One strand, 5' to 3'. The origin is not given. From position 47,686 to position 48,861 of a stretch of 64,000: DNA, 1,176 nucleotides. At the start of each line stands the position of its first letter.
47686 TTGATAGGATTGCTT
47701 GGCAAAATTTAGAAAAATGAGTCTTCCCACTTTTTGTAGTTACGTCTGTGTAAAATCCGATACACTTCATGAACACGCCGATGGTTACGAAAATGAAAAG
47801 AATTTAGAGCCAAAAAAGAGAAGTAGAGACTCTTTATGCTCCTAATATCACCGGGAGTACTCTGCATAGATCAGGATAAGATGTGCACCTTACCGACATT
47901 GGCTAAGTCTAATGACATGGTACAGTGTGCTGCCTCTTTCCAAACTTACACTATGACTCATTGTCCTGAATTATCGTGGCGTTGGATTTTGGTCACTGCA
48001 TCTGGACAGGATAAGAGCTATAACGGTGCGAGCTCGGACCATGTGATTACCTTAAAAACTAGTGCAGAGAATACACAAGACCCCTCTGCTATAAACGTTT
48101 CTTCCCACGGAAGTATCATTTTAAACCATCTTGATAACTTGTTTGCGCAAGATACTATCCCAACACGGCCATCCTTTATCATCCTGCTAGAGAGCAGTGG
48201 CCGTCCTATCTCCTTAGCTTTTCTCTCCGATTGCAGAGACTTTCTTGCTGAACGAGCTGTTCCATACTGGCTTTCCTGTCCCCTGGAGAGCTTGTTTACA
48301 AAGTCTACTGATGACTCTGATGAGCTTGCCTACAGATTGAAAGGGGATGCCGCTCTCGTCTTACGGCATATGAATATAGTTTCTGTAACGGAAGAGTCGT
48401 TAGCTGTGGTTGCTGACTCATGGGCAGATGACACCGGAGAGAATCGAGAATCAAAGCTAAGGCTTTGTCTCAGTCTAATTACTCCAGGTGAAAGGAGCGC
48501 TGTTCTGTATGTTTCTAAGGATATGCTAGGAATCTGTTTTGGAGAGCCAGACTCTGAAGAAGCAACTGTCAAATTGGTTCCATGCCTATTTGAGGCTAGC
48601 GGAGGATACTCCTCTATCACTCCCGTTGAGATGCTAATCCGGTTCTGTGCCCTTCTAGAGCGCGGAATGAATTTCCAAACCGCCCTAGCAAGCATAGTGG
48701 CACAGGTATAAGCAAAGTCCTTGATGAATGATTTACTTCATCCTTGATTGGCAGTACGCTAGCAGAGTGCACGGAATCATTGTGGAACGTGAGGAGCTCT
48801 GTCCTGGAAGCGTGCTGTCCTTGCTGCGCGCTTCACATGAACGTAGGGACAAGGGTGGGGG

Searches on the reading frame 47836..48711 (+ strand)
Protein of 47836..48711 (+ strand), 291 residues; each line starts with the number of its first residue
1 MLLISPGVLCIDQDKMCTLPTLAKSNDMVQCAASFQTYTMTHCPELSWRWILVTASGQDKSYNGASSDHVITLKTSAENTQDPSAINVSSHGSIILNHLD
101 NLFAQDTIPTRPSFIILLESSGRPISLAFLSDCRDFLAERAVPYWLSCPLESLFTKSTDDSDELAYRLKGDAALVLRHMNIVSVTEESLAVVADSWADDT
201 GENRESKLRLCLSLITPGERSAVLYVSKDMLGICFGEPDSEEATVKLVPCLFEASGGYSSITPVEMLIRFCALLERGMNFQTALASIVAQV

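Call 6: search_protein_families(library=pfam, proteins=[window:47836-48711:+], max_evalue=0.01)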
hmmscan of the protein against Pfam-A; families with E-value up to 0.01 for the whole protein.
window:47836-48711:+ (291 aa): 0 families

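Call 36: find_homologous_proteins(query=window:47836-48711:+, max_evalue=0.00001)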
Query window:47836-48711:+ (291 aa): 5 proteins with E <= 0.00001 among 886 candidates.
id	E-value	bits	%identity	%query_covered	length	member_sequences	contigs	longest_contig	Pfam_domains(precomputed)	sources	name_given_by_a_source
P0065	3.9e-190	648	100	100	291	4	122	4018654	-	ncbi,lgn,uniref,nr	ncbi:hypothetical protein GL50803_009336 [Giardia duodenalis]|uniref:Uncharacterized protein n=1 Tax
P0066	3.4e-158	543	84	100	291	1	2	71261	-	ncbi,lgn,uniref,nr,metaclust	ncbi:Hypothetical protein GLP15_2642 [Giardia lamblia P15]|uniref:Uncharacterized protein n=1 Tax=Gi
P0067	7.9e-116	404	63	100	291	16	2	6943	-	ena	-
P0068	3.7e-108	379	61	100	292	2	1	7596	-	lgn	-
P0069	1.3e-87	312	52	100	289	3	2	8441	-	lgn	-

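Call 37: find_encoding_contigs(protein=P0066, flank=8000, max_places=2)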
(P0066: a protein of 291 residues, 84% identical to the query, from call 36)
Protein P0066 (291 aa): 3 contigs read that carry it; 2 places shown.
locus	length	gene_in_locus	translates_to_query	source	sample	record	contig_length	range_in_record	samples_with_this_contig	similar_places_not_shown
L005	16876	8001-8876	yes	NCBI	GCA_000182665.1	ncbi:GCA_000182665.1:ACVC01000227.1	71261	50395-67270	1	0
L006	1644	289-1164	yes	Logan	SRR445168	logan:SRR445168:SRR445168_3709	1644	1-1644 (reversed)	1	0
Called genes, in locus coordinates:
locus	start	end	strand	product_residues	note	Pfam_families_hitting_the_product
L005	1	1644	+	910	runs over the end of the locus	PF00069:Pkinase, PF07714:PK_Tyr_Ser-Thr, PF12796:Ank_2, PF13637:Ank_4 (weak), PF12796:Ank_2, PF13637:Ank_4 (weak), PF12796:Ank_2, PF13637:Ank_4 (weak), +4 more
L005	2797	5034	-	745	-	PF03302:VSP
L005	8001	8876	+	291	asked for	-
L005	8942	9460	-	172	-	PF01775:Ribosomal_L18A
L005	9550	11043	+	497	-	PF24714:TOR1L1_N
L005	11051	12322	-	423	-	PF01764:Lipase_3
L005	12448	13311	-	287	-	PF02540:NAD_synthase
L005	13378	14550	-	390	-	-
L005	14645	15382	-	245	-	-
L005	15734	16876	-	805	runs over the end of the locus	PF03302:VSP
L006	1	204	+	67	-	?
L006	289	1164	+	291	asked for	-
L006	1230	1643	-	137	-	?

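Call 38: find_encoding_contigs(protein=P0067, flank=8000, max_places=2)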
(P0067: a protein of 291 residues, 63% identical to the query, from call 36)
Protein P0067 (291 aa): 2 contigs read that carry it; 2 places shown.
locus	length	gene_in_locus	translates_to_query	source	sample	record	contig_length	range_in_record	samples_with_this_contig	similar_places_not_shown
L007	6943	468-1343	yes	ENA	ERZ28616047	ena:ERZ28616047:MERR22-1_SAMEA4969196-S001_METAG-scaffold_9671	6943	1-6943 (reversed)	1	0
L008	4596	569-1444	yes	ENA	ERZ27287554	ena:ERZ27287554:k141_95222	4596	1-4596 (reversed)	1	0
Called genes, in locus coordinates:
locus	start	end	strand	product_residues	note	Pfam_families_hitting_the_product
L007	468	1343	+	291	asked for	-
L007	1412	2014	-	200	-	PF01775:Ribosomal_L18A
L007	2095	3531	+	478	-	PF24714:TOR1L1_N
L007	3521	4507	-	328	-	PF01764:Lipase_3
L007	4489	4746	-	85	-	-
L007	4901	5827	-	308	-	PF02540:NAD_synthase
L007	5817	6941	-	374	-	?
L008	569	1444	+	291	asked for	-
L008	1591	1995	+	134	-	-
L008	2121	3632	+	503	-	PF24714:TOR1L1_N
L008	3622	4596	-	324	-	?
